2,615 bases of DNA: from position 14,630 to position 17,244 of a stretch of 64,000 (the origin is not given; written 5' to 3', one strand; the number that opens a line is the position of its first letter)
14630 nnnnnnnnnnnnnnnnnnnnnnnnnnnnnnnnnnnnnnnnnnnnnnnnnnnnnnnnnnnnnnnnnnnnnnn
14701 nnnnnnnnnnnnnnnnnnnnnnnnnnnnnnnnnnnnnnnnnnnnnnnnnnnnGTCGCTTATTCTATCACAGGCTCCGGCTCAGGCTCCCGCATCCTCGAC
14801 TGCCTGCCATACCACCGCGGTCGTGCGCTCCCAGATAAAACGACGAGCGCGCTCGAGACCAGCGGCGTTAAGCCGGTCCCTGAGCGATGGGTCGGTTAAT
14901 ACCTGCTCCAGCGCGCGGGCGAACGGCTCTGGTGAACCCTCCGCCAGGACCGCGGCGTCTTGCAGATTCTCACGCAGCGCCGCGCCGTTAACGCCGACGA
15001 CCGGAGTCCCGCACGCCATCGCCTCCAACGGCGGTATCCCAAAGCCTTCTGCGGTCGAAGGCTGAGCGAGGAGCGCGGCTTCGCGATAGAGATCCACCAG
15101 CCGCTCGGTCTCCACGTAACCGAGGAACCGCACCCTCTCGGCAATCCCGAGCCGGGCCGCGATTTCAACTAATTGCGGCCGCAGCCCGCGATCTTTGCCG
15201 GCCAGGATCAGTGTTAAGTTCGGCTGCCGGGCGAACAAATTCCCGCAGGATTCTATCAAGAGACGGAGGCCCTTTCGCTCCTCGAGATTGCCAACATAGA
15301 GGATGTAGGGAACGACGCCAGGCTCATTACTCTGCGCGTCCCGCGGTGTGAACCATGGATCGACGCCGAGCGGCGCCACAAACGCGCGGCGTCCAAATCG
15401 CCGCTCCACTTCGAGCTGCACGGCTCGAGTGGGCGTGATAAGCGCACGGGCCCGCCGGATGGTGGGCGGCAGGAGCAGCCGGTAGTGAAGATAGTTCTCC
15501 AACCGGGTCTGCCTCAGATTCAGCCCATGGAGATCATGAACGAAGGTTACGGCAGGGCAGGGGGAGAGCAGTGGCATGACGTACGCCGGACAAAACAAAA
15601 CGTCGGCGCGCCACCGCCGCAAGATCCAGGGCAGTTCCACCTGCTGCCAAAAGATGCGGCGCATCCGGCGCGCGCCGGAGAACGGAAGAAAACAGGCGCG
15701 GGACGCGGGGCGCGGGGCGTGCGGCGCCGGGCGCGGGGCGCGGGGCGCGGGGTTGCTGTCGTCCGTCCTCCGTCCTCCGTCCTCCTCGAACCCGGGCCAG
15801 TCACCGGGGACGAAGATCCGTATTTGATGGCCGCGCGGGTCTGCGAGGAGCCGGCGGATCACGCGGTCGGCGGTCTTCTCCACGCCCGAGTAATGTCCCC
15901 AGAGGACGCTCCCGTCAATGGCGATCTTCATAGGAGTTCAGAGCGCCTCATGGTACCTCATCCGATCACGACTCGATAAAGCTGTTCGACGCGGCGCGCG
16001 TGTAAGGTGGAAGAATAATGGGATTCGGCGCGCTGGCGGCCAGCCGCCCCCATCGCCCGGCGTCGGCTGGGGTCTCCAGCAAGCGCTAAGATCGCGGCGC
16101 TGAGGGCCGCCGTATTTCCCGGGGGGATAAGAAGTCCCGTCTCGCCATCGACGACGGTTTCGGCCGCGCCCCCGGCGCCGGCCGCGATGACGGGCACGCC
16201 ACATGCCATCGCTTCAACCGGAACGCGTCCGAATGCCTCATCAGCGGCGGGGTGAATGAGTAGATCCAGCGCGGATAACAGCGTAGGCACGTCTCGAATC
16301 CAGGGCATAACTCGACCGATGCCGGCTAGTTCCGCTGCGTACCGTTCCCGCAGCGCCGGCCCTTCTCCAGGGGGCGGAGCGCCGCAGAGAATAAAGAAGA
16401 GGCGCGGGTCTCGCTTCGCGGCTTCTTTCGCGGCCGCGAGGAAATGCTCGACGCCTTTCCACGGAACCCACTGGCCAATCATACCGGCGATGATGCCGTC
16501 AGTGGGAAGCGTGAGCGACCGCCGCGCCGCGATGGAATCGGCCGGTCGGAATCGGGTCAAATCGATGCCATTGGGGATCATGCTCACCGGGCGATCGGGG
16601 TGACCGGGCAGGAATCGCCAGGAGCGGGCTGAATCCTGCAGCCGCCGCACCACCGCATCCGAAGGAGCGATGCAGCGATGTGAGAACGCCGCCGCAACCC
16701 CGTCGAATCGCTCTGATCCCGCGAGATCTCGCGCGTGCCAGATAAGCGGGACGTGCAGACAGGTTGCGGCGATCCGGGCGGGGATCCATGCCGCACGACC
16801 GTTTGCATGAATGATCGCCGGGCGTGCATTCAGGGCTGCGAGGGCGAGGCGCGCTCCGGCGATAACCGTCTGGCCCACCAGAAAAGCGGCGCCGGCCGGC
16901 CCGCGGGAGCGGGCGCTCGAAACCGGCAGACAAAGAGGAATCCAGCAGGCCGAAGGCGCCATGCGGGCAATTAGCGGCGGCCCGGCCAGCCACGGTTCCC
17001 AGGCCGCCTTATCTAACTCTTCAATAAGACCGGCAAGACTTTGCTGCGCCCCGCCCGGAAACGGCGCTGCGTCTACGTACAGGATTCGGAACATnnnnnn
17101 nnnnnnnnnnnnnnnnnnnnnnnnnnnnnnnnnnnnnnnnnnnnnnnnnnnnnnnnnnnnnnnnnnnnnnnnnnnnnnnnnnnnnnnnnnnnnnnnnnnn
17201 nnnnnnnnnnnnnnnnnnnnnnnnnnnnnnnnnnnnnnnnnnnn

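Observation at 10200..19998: Co-directional glycan locus: four GT4 glycosyltransferases, extended MurJ-type flippase, HEAT-repeat protein and a pair of atypical alpha/beta hydrolases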

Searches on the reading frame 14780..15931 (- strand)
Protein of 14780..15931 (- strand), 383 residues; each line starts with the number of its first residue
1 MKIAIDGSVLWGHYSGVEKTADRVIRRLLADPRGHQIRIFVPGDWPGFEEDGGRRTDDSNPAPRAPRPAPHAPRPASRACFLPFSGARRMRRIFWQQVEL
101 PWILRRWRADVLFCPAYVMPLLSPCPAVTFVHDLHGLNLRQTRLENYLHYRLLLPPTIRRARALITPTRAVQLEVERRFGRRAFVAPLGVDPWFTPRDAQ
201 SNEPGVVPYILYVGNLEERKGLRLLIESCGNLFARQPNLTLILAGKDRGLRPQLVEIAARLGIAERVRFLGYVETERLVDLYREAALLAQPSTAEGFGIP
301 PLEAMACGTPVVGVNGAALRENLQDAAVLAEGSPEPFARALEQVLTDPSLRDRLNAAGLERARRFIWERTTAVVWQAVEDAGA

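Call 3: search_protein_families(library=pfam, proteins=[window:14780-15931:-], max_evalue=0.01)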
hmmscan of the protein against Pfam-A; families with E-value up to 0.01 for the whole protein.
window:14780-15931:- (383 aa): 6 families
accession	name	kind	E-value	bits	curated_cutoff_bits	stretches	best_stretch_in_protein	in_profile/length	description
PF00534.26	Glycos_transf_1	-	8.7e-35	120.2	26.4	1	199-358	7-169/172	Glycosyl transferases group 1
PF13692.12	Glyco_trans_1_4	-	3.9e-30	105.4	27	1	208-347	2-142/142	Glycosyl transferases group 1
PF20706.3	GT4-conflict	-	1.4e-13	51.1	26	1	177-371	163-382/385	Family 4 Glycosyltransferase in conflict systems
PF13439.12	Glyco_transf_4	-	5.5e-13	49.7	28.5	1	15-192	2-168/170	Glycosyltransferase Family 4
PF13524.12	Glyco_trans_1_2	-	7.8e-09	36.1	25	1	260-364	27-131/144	Glycosyl transferase-like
PF13579.12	Glyco_trans_4_4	-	7.5e-06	26.8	29.7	1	16-184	2-151/158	Glycosyl transferase 4-like domain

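Call 4: search_protein_families(library=ncbifam, proteins=[window:14780-15931:-], max_evalue=0.01)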
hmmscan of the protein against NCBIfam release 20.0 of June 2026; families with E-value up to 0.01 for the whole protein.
window:14780-15931:- (383 aa): 36 families (the best 25 are shown)
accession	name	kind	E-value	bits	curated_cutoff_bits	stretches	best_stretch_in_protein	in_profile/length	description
TIGR03449.1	mycothiol_MshA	equivalog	9.2e-29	100.5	462.5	1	210-380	223-402/406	D-inositol-3-phosphate glycosyltransferase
TIGR04047.1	MSMEG_0565_glyc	hypoth_equivalog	3.4e-28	98.8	259.85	1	157-372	135-365/373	MSMEG_0565 family glycosyltransferase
NF041876.1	EPS_EpsE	equivalog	1e-25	90.8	400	1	170-363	175-377/389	exopolysaccharide biosynthesis GT4 family glycosyltransferase EpsE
NF038295.1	EPS_HpsP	equivalog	2.3e-17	63.1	550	1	152-369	146-375/388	hormogonium polysaccharide biosynthesis glycosyltransferase HpsP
TIGR04157.1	glyco_rSAM_CFB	subfamily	1.4e-12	47.3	400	1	210-327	230-343/406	TIGR04157 family glycosyltransferase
TIGR02149.1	glgA_Coryne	subfamily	1.9e-12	47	302.4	1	207-369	204-378/391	glycogen synthase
NF038229.1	Glyco4_Geo_Pelo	equivalog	2.8e-12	46.3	400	1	158-363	107-317/338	GPMC system family 4 glycosyltransferase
TIGR03999.1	thiol_BshA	equivalog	4.9e-12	45.4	273.7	1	235-368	226-360/375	N-acetyl-alpha-D-glucosaminyl L-malate synthase BshA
TIGR03088.1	stp2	hypoth_equivalog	2.5e-11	43.2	409.05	1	210-369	197-361/374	TIGR03088 family PEP-CTERM/XrtA system glycosyltransferase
NF041010.1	glycosy_Agl16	equivalog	3.3e-11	42.6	575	1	195-373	172-343/352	glycosylation protein Agl16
TIGR04063.1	stp3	hypoth_equivalog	4.7e-11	42.2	442.05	1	210-361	216-374/397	TIGR04063 family PEP-CTERM/XrtA system glycosyltransferase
NF053787.1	GlcN_PG_synth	equivalog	5.3e-11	41.9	480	1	160-372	143-350/361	N-acetylglucosaminyl phosphatidylglycerol synthase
NF038255.1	exopoly_VpsD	equivalog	1.1e-09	37.7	300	1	236-322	234-320/381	VpsD family glycosyltransferase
NF038298.1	EPS_HpsO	equivalog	2.5e-09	36.4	575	1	210-363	204-368/388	hormogonium polysaccharide biosynthesis glycosyltransferase HpsO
NF046085.1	XrtY_assoc_Gly1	equivalog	6.9e-09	35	400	1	209-324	211-324/387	XrtY-associated glycosyltransferase XYAG1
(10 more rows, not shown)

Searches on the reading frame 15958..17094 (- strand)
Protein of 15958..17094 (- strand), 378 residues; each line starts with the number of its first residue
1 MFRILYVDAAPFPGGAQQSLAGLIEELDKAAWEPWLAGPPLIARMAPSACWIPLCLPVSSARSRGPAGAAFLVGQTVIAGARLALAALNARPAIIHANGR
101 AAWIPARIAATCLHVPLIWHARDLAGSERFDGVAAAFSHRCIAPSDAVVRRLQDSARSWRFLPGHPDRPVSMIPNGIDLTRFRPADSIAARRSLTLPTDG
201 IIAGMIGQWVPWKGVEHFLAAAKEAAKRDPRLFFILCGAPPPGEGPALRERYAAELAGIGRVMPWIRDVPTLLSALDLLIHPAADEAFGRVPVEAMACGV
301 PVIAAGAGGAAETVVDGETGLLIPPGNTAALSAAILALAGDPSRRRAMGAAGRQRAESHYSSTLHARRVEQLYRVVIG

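Call 3: search_protein_families(library=pfam, proteins=[window:15958-17094:-], max_evalue=0.01)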
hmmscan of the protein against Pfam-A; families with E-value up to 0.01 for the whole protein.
window:15958-17094:- (378 aa): 6 families
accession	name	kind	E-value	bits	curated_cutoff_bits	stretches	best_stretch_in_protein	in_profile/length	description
PF00534.26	Glycos_transf_1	-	6.9e-32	110.8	26.4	1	190-355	5-172/172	Glycosyl transferases group 1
PF13692.12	Glyco_trans_1_4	-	1.7e-26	93.6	27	1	203-340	4-141/142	Glycosyl transferases group 1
PF20706.3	GT4-conflict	-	4.7e-10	39.4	26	1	206-316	203-322/385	Family 4 Glycosyltransferase in conflict systems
PF13439.12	Glyco_transf_4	-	9.1e-09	36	28.5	1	13-181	1-170/170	Glycosyltransferase Family 4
PF13524.12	Glyco_trans_1_2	-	3.7e-07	30.6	25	1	292-364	67-137/144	Glycosyl transferase-like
PF13579.12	Glyco_trans_4_4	-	0.00033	21.5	29.7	1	14-176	1-158/158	Glycosyl transferase 4-like domain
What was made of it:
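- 15958..17094 (-): GT4 glycosyltransferase 'GT4d' (378 aa). It is the positional orthologue of the first GT4 in the conserved cassette. Call 3 gives the domain hits.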

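Call 4: search_protein_families(library=ncbifam, proteins=[window:15958-17094:-], max_evalue=0.01)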
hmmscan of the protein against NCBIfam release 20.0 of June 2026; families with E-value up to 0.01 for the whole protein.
window:15958-17094:- (378 aa): 33 families (the best 25 are shown)
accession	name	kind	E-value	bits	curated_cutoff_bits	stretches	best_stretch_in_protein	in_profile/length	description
TIGR03088.1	stp2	hypoth_equivalog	1.5e-28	100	409.05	1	165-375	157-372/374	TIGR03088 family PEP-CTERM/XrtA system glycosyltransferase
TIGR03449.1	mycothiol_MshA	equivalog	2.8e-28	99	462.5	1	167-375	187-402/406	D-inositol-3-phosphate glycosyltransferase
TIGR02149.1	glgA_Coryne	subfamily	9e-26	90.9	302.4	1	161-377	162-391/391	glycogen synthase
TIGR03999.1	thiol_BshA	equivalog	4.9e-24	85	273.7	1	165-376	164-373/375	N-acetyl-alpha-D-glucosaminyl L-malate synthase BshA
NF041876.1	EPS_EpsE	equivalog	1.2e-23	84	400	1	166-367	184-387/389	exopolysaccharide biosynthesis GT4 family glycosyltransferase EpsE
NF053787.1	GlcN_PG_synth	equivalog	1.9e-21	76.3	480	1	169-377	165-360/361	N-acetylglucosaminyl phosphatidylglycerol synthase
TIGR04063.1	stp3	hypoth_equivalog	6.9e-20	71.3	442.05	1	82-376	83-395/397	TIGR04063 family PEP-CTERM/XrtA system glycosyltransferase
NF047684.1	TeichurnBiosyTuaC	equivalog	1.5e-15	57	550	1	168-377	185-390/391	teichuronic acid biosynthesis protein TuaC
NF038298.1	EPS_HpsO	equivalog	2.2e-15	56.3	575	1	285-376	298-387/388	hormogonium polysaccharide biosynthesis glycosyltransferase HpsO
NF038229.1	Glyco4_Geo_Pelo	equivalog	4.9e-15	55.4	400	1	78-377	42-337/338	GPMC system family 4 glycosyltransferase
NF038011.1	PelF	equivalog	1.7e-14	53.7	100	1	145-373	258-489/489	GT4 family glycosyltransferase PelF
NF007640.0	PRK10307.1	subfamily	2.5e-14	53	276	1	163-364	189-395/411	WcaI family glycosyltransferase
TIGR02472.1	sucr_P_syn_N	equivalog_domain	1.7e-13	50.2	576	1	278-368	343-433/439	sucrose-phosphate synthase, putative, glycosyltransferase domain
TIGR02470.1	sucr_synth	equivalog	5.3e-13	48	810.4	1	279-375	647-747/784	sucrose synthase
NF041879.1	EPS_EpsH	equivalog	6e-11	41.7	800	1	172-378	215-418/431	exopolysaccharide biosynthesis glycosyltransferase EpsH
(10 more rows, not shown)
